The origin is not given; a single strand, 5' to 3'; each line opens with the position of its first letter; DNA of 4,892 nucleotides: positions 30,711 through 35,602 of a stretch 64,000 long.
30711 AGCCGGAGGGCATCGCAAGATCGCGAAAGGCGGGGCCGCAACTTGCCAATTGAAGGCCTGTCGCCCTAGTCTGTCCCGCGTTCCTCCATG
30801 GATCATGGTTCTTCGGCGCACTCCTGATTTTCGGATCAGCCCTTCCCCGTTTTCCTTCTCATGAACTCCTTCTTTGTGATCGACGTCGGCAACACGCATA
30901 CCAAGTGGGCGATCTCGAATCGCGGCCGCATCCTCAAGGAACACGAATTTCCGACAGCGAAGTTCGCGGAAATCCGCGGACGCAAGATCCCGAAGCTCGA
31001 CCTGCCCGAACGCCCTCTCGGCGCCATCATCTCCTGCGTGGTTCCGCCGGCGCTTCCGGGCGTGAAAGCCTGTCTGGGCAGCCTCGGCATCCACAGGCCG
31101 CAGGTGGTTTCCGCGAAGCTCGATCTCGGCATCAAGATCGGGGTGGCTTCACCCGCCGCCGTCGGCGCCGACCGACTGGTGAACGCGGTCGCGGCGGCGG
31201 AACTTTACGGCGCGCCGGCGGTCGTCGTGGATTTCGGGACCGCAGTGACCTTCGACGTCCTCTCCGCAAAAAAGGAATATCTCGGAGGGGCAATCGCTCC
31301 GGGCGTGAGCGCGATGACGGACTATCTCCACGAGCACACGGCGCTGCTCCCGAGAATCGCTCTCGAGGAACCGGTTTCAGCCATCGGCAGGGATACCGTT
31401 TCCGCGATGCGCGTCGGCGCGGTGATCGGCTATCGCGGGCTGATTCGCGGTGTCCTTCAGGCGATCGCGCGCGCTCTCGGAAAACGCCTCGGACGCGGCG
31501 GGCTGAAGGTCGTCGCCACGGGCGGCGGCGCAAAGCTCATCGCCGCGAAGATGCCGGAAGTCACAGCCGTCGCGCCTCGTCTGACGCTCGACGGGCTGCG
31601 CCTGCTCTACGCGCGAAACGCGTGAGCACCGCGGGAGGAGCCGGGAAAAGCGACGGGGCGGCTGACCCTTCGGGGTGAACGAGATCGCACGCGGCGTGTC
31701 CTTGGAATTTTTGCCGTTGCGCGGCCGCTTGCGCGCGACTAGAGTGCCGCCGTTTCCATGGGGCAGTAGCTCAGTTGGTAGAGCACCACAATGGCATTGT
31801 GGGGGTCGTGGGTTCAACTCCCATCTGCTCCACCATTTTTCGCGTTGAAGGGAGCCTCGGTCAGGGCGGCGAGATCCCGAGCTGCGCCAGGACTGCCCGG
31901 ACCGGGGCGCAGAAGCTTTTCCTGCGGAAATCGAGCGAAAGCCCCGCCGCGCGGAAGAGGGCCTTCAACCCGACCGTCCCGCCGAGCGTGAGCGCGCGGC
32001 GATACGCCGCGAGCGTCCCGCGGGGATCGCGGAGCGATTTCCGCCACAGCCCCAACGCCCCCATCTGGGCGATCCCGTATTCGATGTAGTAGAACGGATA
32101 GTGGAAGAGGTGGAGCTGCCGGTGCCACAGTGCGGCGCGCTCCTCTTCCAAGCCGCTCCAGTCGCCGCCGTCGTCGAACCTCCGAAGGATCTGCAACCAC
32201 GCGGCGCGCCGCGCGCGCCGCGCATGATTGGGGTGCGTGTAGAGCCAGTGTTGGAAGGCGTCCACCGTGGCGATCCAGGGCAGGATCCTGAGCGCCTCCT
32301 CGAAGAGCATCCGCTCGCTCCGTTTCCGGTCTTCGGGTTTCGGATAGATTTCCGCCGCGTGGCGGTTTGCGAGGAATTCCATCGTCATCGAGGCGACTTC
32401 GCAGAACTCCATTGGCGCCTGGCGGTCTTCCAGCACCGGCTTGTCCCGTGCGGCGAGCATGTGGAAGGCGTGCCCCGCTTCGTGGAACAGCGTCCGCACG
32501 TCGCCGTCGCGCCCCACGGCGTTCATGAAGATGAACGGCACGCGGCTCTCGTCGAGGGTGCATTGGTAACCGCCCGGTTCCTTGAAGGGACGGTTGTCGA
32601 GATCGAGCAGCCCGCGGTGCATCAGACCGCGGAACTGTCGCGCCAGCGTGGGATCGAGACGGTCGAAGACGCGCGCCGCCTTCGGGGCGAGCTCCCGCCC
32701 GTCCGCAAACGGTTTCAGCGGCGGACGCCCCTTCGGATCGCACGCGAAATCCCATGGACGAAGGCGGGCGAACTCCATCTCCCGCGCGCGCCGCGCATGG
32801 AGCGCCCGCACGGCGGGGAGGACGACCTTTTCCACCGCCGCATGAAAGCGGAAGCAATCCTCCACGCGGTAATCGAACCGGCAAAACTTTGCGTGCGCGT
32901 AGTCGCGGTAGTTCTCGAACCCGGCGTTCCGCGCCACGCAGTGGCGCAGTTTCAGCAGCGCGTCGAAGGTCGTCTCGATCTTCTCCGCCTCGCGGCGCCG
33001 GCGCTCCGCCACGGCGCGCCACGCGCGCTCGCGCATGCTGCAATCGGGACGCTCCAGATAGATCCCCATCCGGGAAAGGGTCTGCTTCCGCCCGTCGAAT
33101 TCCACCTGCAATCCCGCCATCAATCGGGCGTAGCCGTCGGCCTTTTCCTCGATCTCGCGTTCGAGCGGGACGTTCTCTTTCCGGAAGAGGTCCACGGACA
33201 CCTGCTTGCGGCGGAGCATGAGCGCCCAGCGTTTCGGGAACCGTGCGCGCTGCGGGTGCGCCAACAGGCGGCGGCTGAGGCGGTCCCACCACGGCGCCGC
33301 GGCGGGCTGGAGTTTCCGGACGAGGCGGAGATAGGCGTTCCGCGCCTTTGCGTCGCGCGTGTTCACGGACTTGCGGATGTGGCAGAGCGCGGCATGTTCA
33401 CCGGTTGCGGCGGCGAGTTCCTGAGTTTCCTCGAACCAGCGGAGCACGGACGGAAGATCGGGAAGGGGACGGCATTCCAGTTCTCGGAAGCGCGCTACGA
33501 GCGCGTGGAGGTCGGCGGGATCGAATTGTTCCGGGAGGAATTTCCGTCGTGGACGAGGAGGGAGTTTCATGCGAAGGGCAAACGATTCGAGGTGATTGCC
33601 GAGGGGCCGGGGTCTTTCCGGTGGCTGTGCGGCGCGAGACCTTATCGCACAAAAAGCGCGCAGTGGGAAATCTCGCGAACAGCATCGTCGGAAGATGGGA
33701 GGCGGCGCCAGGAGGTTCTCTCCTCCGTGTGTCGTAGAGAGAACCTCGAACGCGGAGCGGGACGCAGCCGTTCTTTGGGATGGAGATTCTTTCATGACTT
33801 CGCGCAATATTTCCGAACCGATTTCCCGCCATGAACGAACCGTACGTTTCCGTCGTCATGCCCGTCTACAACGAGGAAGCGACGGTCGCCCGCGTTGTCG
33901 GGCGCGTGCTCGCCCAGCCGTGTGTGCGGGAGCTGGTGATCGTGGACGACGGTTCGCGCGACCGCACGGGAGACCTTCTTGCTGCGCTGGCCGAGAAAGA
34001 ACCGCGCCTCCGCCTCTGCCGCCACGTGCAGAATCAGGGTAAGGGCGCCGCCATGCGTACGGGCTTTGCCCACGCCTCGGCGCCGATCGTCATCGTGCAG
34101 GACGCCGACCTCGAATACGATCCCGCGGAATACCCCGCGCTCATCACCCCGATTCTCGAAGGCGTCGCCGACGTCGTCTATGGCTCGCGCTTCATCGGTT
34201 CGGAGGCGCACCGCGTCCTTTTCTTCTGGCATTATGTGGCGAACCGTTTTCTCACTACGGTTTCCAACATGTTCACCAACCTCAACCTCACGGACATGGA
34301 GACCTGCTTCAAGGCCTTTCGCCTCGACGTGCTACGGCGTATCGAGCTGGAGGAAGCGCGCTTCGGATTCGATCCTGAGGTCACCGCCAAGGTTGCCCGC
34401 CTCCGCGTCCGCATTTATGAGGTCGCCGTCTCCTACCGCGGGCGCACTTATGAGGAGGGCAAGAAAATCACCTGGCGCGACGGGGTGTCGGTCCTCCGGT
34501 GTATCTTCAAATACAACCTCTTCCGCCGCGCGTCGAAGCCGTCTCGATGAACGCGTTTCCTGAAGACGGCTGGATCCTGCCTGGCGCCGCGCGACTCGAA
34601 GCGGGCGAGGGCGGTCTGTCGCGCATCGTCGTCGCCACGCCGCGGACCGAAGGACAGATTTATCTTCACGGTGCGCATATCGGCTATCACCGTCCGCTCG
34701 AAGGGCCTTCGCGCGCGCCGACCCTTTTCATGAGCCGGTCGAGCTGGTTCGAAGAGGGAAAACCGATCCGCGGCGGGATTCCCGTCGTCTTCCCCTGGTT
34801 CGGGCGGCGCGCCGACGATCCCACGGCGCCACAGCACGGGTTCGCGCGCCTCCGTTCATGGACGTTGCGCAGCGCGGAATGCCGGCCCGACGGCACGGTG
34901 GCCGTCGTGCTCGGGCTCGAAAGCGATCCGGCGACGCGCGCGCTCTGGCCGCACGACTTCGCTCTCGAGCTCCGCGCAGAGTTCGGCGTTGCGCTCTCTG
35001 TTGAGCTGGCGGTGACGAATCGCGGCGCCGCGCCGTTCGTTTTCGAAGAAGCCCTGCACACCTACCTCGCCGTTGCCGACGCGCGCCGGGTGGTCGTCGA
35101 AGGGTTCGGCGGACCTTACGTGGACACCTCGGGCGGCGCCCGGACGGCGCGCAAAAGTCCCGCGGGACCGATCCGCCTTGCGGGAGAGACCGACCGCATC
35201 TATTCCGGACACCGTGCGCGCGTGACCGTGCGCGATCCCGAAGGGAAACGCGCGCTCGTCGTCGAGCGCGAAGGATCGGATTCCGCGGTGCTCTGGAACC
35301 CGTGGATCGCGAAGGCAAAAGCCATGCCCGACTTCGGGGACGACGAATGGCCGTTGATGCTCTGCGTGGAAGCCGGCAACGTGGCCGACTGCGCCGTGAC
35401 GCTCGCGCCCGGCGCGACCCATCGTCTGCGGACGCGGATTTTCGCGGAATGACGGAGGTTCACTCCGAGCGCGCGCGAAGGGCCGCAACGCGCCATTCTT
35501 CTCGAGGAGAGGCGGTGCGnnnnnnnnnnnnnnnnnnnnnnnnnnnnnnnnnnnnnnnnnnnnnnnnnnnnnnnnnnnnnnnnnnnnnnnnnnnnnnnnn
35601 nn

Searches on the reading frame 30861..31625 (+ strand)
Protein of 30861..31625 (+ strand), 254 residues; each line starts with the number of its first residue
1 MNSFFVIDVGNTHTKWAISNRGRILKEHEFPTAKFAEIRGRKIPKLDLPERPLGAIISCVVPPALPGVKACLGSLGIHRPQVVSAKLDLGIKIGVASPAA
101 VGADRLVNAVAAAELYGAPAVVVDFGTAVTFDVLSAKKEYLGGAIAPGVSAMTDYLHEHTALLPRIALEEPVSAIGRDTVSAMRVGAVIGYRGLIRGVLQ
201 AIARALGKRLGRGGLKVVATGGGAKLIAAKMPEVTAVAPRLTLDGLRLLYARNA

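Call 6: search_protein_families(library=pfam, proteins=[window:30861-31625:+], max_evalue=0.01)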
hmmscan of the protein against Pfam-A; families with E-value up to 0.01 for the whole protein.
window:30861-31625:+ (254 aa): 1 family
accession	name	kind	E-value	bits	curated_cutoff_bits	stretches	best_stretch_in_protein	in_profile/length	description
PF03309.20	Pan_kinase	-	3.1e-54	184.4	24.7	1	5-200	2-204/205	Type III pantothenate kinase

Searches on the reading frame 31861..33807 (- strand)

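Call 6: search_protein_families(library=pfam, proteins=[window:31861-33807:-], max_evalue=0.01)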
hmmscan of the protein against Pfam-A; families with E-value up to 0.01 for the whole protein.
window:31861-33807:- (648 aa): 1 family
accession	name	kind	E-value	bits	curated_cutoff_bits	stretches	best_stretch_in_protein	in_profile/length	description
PF01432.26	Peptidase_M3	-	8.9e-39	134.5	27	1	250-625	2-445/457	Peptidase family M3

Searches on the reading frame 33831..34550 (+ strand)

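Call 6: search_protein_families(library=pfam, proteins=[window:33831-34550:+], max_evalue=0.01)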
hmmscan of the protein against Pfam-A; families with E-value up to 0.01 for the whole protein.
window:33831-34550:+ (239 aa): 5 families
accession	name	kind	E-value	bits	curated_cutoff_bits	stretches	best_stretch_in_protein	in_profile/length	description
PF00535.33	Glycos_transf_2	-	8.3e-35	120.6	23.3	1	7-170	1-166/168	Glycosyl transferase family 2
PF13641.12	Glyco_tranf_2_3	-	1.2e-05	25.9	27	1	4-171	1-174/230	Glycosyltransferase like family 2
PF10111.15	Glyco_tranf_2_2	-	0.0016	18.5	27.3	1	7-94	1-92/276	Glycosyltransferase like family 2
PF13506.12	Glyco_transf_21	-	0.0054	16.7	21.7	1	71-160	18-103/174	Glycosyl transferase family 21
PF13704.12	Glyco_tranf_2_4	-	0.0091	16.9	27.5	0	32-93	19-81/98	Glycosyl transferase family 2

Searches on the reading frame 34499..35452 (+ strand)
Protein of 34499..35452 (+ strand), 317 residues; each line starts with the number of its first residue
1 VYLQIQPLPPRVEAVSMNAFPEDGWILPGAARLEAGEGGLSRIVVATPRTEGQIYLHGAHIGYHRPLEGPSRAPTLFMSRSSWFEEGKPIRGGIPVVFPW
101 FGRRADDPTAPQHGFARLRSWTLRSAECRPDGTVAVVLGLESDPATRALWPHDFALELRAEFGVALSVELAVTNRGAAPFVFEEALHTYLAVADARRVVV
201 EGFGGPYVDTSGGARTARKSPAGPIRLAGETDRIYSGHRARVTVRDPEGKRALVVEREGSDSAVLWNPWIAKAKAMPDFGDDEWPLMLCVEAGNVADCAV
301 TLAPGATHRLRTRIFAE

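Call 6: search_protein_families(library=pfam, proteins=[window:34499-35452:+], max_evalue=0.01)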
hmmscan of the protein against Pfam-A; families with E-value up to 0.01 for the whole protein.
window:34499-35452:+ (317 aa): 1 family
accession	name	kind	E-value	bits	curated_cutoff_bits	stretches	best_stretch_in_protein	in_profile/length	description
PF01263.26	Aldose_epim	-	1.4e-33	117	27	1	50-314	11-298/299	Aldose 1-epimerase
